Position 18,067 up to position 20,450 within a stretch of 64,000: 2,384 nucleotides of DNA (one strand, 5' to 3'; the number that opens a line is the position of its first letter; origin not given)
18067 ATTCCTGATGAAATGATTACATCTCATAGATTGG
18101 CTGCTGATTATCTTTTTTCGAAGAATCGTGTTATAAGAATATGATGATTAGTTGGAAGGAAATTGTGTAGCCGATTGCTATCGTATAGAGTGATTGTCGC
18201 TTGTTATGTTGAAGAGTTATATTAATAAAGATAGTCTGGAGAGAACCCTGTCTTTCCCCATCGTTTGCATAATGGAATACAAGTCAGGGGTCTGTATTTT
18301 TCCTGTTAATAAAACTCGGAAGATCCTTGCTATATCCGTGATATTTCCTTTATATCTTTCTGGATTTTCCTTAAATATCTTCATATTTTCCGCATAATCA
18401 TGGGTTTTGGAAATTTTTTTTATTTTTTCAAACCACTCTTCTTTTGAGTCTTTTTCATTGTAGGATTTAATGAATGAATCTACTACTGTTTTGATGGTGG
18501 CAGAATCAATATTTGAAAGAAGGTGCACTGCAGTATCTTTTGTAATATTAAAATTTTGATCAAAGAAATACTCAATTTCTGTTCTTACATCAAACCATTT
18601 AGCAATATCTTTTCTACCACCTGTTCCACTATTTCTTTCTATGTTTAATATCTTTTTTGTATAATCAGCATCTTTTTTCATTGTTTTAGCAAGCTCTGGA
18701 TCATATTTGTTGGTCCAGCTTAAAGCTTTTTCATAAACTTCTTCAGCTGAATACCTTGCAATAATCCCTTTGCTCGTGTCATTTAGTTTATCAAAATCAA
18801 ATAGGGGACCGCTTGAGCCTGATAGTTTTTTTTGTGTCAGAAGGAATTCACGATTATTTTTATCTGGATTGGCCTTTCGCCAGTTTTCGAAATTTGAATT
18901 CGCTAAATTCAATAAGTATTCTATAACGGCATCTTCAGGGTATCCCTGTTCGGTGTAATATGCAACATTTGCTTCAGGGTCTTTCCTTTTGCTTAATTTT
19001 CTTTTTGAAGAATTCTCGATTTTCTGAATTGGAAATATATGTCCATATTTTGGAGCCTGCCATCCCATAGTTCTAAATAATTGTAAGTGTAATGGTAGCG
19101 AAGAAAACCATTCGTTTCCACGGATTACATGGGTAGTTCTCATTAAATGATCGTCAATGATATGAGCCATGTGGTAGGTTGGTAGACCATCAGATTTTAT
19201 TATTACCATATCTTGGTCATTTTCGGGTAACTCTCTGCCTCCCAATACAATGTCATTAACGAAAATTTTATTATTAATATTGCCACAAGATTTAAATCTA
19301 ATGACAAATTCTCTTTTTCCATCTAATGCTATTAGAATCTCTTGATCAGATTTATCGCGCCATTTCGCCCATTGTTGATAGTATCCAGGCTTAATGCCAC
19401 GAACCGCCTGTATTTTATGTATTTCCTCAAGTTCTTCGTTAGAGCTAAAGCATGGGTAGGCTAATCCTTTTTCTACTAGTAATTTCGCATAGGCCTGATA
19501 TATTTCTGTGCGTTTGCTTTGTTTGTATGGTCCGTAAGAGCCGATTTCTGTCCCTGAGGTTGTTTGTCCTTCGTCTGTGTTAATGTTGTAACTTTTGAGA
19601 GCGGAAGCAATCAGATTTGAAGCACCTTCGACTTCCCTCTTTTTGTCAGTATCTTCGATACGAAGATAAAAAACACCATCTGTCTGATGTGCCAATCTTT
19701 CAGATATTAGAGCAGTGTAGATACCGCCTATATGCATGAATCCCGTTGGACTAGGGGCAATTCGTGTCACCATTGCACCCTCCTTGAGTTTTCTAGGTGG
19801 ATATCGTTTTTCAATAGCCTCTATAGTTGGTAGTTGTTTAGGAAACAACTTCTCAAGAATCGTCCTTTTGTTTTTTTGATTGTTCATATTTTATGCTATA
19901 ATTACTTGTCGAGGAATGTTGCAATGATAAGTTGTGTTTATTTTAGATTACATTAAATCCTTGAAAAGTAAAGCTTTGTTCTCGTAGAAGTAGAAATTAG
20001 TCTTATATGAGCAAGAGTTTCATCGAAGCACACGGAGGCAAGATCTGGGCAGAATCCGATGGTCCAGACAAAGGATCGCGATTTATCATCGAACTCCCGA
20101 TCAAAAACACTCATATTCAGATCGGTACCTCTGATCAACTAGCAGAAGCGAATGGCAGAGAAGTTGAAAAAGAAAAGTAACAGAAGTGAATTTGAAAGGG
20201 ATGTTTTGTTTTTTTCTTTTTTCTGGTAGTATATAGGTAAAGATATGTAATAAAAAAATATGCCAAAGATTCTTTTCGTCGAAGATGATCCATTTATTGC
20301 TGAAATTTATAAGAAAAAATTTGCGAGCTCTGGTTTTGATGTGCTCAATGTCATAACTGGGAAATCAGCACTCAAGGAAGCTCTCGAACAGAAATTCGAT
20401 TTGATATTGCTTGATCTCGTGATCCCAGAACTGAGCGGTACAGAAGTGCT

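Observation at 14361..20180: Histidine-kinase 3' end duplicated 5.5 kb downstream as a remnant directly upstream of the orphan REC-REC regulator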

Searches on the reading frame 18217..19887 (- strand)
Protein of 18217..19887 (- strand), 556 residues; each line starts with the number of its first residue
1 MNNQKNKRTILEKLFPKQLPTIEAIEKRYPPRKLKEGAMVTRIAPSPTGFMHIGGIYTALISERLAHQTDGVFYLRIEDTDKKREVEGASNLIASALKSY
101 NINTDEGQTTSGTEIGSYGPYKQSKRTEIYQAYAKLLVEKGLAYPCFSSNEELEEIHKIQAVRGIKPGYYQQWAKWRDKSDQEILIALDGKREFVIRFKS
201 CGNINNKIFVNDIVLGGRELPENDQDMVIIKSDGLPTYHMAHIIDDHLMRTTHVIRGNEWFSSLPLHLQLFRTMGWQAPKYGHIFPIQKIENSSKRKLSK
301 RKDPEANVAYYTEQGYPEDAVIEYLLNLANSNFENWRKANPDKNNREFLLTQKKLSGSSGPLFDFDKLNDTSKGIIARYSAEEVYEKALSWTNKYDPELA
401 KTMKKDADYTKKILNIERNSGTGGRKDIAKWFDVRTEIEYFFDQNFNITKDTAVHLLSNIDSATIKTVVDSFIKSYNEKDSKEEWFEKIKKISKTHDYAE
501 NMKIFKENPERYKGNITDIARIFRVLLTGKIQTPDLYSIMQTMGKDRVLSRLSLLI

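Call 6: search_protein_families(library=pfam, proteins=[window:18217-19887:-], max_evalue=0.01)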
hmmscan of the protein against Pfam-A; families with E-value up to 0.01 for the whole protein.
window:18217-19887:- (556 aa): 2 families
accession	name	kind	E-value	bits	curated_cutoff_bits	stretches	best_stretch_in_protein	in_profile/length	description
PF00749.27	tRNA-synt_1c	-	4.1e-67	226.8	23.4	1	39-329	2-276/314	tRNA synthetases class I (E and Q), catalytic domain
PF19269.4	Anticodon_2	-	3.4e-07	31.2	23.6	1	441-553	40-138/141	Anticodon binding domain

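Call 13: find_encoding_contigs(protein=window:18217-19887:-, flank=10000, max_places=10)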
Protein window:18217-19887:- (556 aa): 4 contigs read that carry it; 3 places shown.
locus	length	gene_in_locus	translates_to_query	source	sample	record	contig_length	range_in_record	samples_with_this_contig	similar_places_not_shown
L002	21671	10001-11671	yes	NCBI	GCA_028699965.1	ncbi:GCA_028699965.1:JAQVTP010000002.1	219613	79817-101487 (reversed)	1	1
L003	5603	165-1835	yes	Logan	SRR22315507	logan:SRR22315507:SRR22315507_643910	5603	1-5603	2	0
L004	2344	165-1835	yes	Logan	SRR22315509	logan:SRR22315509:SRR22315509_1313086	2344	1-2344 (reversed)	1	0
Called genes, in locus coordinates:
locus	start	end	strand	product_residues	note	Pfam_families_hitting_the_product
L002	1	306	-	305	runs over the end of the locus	PF03881:Fructosamin_kin, PF01636:APH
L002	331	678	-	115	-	PF00719:Pyrophosphatase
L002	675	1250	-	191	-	PF01928:CYTH (weak)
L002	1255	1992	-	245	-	PF03575:Peptidase_S51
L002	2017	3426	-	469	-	PF01336:tRNA_anti-codon, PF00152:tRNA-synt_2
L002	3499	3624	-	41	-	-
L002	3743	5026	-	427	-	PF06723:MreB_Mbl (faint), PF00012:HSP70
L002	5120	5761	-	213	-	PF01712:dNK (weak)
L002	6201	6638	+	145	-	PF00293:NUDIX, PF14815:NUDIX_4 (weak)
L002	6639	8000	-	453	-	PF13632:Glyco_trans_2_3 (weak)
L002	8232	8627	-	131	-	PF00334:NDK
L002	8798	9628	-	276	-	PF00072:Response_reg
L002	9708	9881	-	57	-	-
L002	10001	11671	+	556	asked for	PF00749:tRNA-synt_1c, PF19269:Anticodon_2 (weak)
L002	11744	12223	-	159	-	PF00293:NUDIX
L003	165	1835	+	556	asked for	PF00749:tRNA-synt_1c, PF19269:Anticodon_2 (weak)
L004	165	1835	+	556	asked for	PF00749:tRNA-synt_1c, PF19269:Anticodon_2 (weak)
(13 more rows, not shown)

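Call 40: search_protein_families(library=ncbifam, proteins=[window:18217-19887:-], max_evalue=0.01)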
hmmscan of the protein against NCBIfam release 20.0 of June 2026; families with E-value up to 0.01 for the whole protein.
window:18217-19887:- (556 aa): 10 families
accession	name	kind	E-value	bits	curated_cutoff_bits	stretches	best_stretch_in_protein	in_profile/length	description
TIGR00464.1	gltX_bact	equivalog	1.4e-90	304.5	289.95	1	40-553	3-464/470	glutamate--tRNA ligase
TIGR03838.1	queuosine_YadB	equivalog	2e-42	145.5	276.7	1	40-305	2-237/272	tRNA glutamyl-Q(34) synthetase GluQRS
NF004315.1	PRK05710.1-4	equivalog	2.3e-42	145.3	250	1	41-323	1-272/274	tRNA glutamyl-Q(34) synthetase GluQRS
NF004314.0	PRK05710.1-3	equivalog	6.5e-39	134.1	256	1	38-306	6-241/297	tRNA glutamyl-Q(34) synthetase GluQRS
NF004313.0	PRK05710.1-2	equivalog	8.1e-30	104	380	1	39-305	5-249/299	tRNA glutamyl-Q(34) synthetase GluQRS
NF003169.0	PRK04156.1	equivalog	2.2e-29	102.5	516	1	5-292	64-336/567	glutamate--tRNA ligase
NF004312.0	PRK05710.1-1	equivalog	2.6e-26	92.7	453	1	35-339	10-273/306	tRNA glutamyl-Q(34) synthetase GluQRS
TIGR00463.1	gltX_arch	equivalog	3.2e-23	82.1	401.75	1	34-294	89-328/560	glutamate--tRNA ligase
NF011291.0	PRK14703.1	equivalog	2.5e-09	36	681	1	37-159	30-140/769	glutamine--tRNA ligase/YqeY domain fusion protein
TIGR00440.1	glnS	equivalog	1e-08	34.5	425.8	1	41-262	3-209/524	glutamine--tRNA ligase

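Call 43: find_homologous_proteins(query=window:18217-19887:-, max_evalue=1e-60)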
Query window:18217-19887:- (556 aa): 8000 proteins with E <= 1e-60 among 8000 candidates; the best 120 are listed.
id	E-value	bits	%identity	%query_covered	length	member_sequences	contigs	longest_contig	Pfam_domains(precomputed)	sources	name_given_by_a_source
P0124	0.0e+0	1266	100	100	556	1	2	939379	PF19269.5,PF00749.28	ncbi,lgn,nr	ncbi:MAG: glutamate--tRNA ligase [Candidatus Moranbacteria bacterium]|nr:glutamate--tRNA ligase [Can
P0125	6.0e-271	918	72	99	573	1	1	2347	PF19269.5,PF00749.28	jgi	jgi:glutamyl-tRNA synthetase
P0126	4.2e-265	899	70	99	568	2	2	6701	PF19269.5,PF00749.28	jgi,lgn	-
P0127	7.5e-264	895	69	100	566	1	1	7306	PF19269.5,PF00749.28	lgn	-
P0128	1.2e-263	894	71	99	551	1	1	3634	PF19269.5,PF00749.28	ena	-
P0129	2.9e-262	889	70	99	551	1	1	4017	PF19269.5,PF00749.28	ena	-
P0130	1.5e-261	887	69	100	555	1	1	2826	PF19269.5,PF00749.28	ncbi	-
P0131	2.2e-261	886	68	100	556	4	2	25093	PF19269.5,PF00749.28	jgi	-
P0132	1.7e-259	880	68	99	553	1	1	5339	PF19269.5,PF00749.28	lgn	-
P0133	7.2e-259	878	69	100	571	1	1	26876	PF19269.5,PF00749.28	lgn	-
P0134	7.2e-257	871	68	99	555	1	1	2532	PF19269.5,PF00749.28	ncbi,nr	ncbi:MAG: glutamate--tRNA ligase [Candidatus Pacebacteria bacterium]|nr:glutamate--tRNA ligase [Cand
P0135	8.6e-257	871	69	100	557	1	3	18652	PF19269.5,PF00749.28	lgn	-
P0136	4.5e-256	869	68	99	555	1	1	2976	PF19269.5,PF00749.28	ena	-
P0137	6.7e-255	865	67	100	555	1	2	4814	PF19269.5,PF00749.28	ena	-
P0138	1.2e-254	864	68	98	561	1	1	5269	PF19269.5,PF00749.28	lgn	-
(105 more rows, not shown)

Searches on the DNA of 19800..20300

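Call 76: search_rna_families(source=window, start=19800, end=20300, threshold=evalue, max_evalue=1)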
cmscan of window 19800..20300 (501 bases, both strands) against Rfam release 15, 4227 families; matches with E-value up to 1: 1.
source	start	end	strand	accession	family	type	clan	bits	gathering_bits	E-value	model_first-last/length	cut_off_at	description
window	20109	20231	+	RF00155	SNORA66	Gene; snRNA; snoRNA; HACA-box;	CL00038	22.5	45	0.13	1-133/133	no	Small nucleolar RNA SNORA66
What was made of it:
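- On cis-regulatory RNA / leader of the regulator: No Rfam hit reaches threshold (call 76).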

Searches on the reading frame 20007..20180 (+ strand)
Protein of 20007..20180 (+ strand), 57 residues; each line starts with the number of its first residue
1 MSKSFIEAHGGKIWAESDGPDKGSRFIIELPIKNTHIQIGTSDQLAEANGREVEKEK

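Call 6: search_protein_families(library=pfam, proteins=[window:20007-20180:+], max_evalue=0.01)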
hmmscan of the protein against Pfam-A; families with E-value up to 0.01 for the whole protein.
window:20007-20180:+ (57 aa): 1 family
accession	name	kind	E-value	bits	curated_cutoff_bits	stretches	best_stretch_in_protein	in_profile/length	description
PF02518.31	HATPase_c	-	0.0017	19.2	26.4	1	2-33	80-110/111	Histidine kinase-, DNA gyrase B-, and HSP90-like ATPase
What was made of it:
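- Checked: Copy B is a 57-aa ORF (20007-20180) that matches only HATPase_c profile positions 80-110 (call 6).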

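Call 14: find_encoding_contigs(protein=window:20007-20180:+, flank=10000, max_places=10)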
Protein window:20007-20180:+ (57 aa): 2 contigs read that carry it; 1 place shown.
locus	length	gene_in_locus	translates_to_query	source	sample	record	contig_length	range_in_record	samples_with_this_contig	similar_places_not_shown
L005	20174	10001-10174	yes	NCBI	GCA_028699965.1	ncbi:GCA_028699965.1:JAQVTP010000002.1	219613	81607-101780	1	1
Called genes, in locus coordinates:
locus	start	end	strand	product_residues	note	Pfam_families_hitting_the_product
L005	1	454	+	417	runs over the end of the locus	PF00675:Peptidase_M16, PF05193:Peptidase_M16_C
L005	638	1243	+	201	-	-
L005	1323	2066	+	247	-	-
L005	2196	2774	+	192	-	PF00856:SET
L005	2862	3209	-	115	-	-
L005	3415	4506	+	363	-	PF00512:HisKA, PF02518:HATPase_c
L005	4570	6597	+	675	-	-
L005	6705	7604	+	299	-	PF13353:Fer4_12 (weak), PF04055:Radical_SAM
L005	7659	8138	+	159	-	PF00293:NUDIX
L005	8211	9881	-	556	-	PF00749:tRNA-synt_1c, PF19269:Anticodon_2 (weak)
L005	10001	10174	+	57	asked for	-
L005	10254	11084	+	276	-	PF00072:Response_reg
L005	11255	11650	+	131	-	PF00334:NDK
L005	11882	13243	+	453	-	PF13632:Glyco_trans_2_3 (weak)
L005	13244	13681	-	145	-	PF00293:NUDIX, PF14815:NUDIX_4 (weak)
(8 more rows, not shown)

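Call 18: list_cluster_members(proteins=[window:20007-20180:+, P0001, window:20260-21090:+])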
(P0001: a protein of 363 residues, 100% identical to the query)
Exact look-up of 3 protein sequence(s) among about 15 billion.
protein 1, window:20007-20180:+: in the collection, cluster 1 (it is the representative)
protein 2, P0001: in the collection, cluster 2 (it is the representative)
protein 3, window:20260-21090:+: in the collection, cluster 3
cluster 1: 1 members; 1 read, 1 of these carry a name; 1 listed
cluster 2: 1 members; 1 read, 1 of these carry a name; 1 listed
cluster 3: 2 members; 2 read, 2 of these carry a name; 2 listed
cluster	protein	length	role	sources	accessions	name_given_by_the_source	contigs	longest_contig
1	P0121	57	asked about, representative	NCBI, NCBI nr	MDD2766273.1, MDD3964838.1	MAG: hypothetical protein PHH40_00730 [Candidatus Moranbacteria bacterium] | hypothetical protein [Candidatus Moranbacteria bacterium]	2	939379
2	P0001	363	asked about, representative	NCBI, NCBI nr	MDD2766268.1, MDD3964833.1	MAG: HAMP domain-containing sensor histidine kinase [Candidatus Moranbacteria bacterium] | HAMP domain-containing sensor histidine kinase [Candidatus Moranbacteria bacterium]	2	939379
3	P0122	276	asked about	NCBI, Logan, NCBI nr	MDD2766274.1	MAG: response regulator [Candidatus Moranbacteria bacterium] | response regulator [Candidatus Moranbacteria bacterium]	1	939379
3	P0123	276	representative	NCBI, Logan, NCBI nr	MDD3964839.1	MAG: response regulator [Candidatus Moranbacteria bacterium] | response regulator [Candidatus Moranbacteria bacterium]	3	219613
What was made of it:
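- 20011..20180 (+): Copy B: the displaced HK 3' stub. The ungapped repeat is 20011-20139, followed by tail B to the stop codon. It reads as a 57-aa ORF from an ATG at 20007 created at the junction. The ORF is annotated 'hypothetical protein' in both MAGs (call 18).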
